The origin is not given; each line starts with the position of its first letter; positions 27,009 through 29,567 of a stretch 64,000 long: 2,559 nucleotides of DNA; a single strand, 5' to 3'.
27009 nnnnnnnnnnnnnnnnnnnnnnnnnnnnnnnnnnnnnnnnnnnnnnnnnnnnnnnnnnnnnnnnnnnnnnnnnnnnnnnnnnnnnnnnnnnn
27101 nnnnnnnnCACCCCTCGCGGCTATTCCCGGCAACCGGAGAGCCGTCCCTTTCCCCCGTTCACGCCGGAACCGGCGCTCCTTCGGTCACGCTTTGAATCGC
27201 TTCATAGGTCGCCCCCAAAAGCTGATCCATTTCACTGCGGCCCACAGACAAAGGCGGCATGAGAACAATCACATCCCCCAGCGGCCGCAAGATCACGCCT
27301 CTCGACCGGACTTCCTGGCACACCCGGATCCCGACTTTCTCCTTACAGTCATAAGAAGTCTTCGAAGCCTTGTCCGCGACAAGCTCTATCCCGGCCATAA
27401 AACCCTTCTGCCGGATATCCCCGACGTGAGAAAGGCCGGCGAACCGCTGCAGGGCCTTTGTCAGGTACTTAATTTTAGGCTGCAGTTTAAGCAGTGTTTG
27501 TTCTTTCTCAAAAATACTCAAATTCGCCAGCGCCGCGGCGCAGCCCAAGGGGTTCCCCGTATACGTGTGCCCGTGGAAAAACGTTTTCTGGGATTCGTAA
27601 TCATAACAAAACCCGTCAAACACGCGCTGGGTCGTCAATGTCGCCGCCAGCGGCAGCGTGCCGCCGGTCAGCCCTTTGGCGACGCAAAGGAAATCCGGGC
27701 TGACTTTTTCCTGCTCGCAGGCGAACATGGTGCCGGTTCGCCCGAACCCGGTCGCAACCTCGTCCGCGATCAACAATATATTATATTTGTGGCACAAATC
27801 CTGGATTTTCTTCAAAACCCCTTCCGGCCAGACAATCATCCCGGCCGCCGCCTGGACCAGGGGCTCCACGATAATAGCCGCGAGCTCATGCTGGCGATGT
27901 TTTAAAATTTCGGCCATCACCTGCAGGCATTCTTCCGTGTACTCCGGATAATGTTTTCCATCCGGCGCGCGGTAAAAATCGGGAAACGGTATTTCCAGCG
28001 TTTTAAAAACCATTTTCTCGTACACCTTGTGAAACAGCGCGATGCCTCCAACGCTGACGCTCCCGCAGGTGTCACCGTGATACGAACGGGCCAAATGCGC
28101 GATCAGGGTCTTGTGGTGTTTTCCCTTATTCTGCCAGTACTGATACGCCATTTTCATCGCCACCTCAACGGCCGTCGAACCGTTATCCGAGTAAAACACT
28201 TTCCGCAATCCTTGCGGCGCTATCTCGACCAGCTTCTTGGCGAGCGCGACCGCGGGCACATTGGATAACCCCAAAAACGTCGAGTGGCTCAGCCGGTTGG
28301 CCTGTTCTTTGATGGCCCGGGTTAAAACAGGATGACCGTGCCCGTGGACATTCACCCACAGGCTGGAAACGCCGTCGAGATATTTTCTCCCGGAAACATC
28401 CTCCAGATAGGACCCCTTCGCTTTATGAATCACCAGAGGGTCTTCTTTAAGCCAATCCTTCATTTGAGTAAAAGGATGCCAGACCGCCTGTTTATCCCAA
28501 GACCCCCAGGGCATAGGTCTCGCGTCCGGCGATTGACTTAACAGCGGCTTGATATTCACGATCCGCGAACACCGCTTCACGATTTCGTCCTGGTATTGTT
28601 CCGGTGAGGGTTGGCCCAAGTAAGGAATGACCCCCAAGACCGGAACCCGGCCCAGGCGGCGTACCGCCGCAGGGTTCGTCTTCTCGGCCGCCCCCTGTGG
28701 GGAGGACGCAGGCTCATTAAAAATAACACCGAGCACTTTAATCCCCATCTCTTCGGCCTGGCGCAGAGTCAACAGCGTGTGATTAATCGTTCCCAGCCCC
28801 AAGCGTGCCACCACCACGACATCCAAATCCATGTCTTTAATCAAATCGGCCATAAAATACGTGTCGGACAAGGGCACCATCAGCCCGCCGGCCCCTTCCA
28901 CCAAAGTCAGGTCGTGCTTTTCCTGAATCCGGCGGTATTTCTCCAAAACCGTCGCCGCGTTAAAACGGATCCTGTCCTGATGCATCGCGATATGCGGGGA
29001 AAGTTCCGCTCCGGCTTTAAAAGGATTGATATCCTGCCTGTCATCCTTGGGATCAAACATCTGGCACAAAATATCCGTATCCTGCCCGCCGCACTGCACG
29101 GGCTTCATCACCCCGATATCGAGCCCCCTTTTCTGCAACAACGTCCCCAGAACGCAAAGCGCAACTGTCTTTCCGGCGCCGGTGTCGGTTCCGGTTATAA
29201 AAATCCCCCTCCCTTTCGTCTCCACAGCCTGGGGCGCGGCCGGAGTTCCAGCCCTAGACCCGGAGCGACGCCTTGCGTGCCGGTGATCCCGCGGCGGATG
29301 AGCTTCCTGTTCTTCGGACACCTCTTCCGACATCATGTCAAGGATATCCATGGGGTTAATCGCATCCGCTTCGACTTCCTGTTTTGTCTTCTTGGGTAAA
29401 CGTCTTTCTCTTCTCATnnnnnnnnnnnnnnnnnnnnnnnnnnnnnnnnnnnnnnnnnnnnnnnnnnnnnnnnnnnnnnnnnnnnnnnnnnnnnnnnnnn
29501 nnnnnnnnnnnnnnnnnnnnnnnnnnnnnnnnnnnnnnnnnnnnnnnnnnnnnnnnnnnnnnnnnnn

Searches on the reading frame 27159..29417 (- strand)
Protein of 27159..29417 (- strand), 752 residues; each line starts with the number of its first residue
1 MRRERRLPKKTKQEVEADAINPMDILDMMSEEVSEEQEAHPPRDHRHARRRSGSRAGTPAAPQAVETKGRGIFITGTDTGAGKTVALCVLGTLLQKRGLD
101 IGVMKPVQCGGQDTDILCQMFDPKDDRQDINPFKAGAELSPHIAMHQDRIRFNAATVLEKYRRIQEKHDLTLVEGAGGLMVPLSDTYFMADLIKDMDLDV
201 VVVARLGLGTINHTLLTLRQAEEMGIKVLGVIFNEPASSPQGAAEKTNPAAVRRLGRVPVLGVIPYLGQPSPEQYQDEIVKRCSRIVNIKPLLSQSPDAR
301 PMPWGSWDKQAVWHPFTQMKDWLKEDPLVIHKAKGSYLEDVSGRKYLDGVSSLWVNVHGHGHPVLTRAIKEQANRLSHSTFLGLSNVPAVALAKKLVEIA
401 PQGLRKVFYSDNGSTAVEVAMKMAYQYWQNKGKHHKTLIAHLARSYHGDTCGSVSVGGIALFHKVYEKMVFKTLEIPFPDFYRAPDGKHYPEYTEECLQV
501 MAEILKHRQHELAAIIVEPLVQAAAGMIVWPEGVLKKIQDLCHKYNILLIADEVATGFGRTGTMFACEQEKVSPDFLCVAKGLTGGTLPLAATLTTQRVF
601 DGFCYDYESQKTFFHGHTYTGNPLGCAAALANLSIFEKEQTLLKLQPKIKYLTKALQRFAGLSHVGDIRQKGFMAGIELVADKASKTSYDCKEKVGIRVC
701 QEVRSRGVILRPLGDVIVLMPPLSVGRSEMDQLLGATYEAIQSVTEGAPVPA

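Call 73: search_protein_families(library=pfam, proteins=[window:27159-29417:-], max_evalue=0.00001)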
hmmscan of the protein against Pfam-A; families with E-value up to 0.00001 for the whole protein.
window:27159-29417:- (752 aa): 3 families
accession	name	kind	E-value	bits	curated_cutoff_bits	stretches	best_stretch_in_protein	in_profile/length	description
PF00202.27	Aminotran_3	-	3.9e-104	349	30.5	1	327-737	10-399/403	Aminotransferase class-III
PF13500.12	AAA_26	-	1.1e-50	172.8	27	1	70-272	1-196/198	AAA domain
PF01656.29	CbiA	-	6.7e-10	39.4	25.4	1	72-266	1-111/125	CobQ/CobB/MinD/ParA nucleotide binding domain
